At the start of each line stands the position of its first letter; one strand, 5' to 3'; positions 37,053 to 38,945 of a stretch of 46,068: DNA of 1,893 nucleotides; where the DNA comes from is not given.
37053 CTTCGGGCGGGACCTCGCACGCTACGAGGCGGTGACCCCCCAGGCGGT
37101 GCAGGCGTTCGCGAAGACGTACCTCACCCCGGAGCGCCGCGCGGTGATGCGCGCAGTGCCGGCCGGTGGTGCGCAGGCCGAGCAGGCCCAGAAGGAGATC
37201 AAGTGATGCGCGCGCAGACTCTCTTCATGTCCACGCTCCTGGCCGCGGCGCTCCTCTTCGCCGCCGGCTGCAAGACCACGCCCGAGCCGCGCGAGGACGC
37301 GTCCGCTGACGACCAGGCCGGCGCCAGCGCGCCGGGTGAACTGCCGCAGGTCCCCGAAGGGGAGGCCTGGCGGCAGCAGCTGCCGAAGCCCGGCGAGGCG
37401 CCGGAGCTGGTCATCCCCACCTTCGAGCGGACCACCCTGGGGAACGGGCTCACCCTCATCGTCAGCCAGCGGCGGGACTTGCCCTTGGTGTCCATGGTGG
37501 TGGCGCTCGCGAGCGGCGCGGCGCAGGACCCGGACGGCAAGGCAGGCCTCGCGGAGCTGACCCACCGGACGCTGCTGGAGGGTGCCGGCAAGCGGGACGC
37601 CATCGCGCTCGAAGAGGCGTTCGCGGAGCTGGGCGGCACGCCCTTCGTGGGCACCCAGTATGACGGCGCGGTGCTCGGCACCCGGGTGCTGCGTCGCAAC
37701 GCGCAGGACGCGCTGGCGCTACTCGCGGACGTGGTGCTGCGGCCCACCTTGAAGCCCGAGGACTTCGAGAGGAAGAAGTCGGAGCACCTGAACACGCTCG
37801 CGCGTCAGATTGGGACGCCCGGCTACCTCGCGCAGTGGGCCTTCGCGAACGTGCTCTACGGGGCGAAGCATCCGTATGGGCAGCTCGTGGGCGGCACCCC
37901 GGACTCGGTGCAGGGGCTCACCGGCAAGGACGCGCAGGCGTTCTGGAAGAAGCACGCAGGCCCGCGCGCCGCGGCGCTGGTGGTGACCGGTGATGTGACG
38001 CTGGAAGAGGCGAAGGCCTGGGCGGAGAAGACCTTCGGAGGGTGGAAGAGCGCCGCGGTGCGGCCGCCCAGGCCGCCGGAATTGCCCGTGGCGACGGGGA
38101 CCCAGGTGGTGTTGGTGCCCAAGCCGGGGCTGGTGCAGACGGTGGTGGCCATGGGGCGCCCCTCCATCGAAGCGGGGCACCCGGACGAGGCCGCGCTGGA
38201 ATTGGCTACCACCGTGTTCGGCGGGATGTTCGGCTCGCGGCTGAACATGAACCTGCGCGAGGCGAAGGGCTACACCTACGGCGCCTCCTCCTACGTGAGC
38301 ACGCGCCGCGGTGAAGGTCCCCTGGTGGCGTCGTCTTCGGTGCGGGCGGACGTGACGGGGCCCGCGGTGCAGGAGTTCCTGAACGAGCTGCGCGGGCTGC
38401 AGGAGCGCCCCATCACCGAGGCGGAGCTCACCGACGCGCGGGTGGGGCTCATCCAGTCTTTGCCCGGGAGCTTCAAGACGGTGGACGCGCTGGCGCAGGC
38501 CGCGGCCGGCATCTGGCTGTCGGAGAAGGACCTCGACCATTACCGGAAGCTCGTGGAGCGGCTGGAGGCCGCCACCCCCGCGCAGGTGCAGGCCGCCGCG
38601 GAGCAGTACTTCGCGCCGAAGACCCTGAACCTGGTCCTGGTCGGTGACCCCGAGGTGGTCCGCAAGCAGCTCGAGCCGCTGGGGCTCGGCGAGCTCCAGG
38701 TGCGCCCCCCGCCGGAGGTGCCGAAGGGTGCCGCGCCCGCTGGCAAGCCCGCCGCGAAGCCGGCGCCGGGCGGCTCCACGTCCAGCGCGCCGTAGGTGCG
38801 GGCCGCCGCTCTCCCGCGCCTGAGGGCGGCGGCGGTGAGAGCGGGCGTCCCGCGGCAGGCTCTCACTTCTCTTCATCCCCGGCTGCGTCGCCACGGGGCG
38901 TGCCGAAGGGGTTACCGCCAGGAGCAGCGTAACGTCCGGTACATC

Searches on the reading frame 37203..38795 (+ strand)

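Call 51: search_protein_families(library=pfam, proteins=[window:37203-38795:+], max_evalue=0.0001)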
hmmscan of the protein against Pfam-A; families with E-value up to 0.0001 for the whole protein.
window:37203-38795:+ (530 aa): 2 families
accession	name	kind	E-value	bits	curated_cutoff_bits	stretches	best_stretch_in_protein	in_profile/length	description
PF05193.26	Peptidase_M16_C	-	5.3e-36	124.6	23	1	239-413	2-178/181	Peptidase M16 inactive domain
PF00675.25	Peptidase_M16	-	5.2e-11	43.1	22.3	1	94-194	11-111/149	Insulinase (Peptidase family M16)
